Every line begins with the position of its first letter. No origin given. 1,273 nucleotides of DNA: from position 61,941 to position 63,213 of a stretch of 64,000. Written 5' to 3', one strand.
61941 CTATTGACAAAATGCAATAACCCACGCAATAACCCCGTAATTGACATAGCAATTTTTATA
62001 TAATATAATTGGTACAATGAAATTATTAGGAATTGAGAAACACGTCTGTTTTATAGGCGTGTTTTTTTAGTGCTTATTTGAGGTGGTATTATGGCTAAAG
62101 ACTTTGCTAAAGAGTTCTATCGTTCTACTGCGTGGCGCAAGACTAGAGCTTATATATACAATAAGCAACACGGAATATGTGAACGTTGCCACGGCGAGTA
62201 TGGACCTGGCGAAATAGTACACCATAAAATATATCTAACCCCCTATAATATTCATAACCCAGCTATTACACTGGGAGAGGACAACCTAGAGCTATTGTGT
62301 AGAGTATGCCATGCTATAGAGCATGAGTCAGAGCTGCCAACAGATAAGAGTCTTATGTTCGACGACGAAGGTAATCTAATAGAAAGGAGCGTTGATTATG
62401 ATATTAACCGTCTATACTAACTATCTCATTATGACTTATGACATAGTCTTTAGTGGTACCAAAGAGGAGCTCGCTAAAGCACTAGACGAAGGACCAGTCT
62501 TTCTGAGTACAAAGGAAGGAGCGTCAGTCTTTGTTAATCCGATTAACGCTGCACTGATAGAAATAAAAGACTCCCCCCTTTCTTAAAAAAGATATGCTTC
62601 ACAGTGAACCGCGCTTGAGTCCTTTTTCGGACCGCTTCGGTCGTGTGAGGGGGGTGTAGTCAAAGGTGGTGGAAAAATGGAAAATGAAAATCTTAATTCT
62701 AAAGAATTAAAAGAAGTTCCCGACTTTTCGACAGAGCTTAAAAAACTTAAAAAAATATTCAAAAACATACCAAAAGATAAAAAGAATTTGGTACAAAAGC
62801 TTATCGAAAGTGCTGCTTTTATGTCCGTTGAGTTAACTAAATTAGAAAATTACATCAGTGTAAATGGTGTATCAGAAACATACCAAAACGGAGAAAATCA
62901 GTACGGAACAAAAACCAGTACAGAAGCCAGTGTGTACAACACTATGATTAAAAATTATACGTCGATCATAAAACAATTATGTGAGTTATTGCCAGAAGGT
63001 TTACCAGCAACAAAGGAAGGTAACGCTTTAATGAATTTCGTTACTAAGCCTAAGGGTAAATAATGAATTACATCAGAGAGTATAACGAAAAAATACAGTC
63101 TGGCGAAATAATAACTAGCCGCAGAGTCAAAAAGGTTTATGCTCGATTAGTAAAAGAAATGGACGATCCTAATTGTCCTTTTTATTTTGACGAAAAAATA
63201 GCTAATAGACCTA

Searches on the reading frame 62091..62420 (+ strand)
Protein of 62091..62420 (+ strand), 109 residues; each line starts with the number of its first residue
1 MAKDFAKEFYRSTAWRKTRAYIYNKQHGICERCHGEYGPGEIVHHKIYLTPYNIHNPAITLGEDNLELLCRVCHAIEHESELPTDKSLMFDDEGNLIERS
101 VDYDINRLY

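Call 111: search_protein_families(library=pfam, proteins=[window:62091-62420:+], max_evalue=0.001)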
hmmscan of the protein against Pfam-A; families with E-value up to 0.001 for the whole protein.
window:62091-62420:+ (109 aa): 1 family
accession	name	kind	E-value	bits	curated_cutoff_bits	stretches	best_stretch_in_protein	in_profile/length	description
PF01844.29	HNH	-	0.00026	21.5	21.4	0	30-79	1-46/47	HNH endonuclease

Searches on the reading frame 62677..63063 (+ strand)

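Call 111: search_protein_families(library=pfam, proteins=[window:62677-63063:+], max_evalue=0.001)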
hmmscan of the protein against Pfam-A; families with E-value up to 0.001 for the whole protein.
window:62677-63063:+ (128 aa): 1 family
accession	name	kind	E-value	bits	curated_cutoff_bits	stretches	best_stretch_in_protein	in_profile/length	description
PF17462.7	DUF5424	-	0.00051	20.4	25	1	20-98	85-156/175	Family of unknown function (DUF5424)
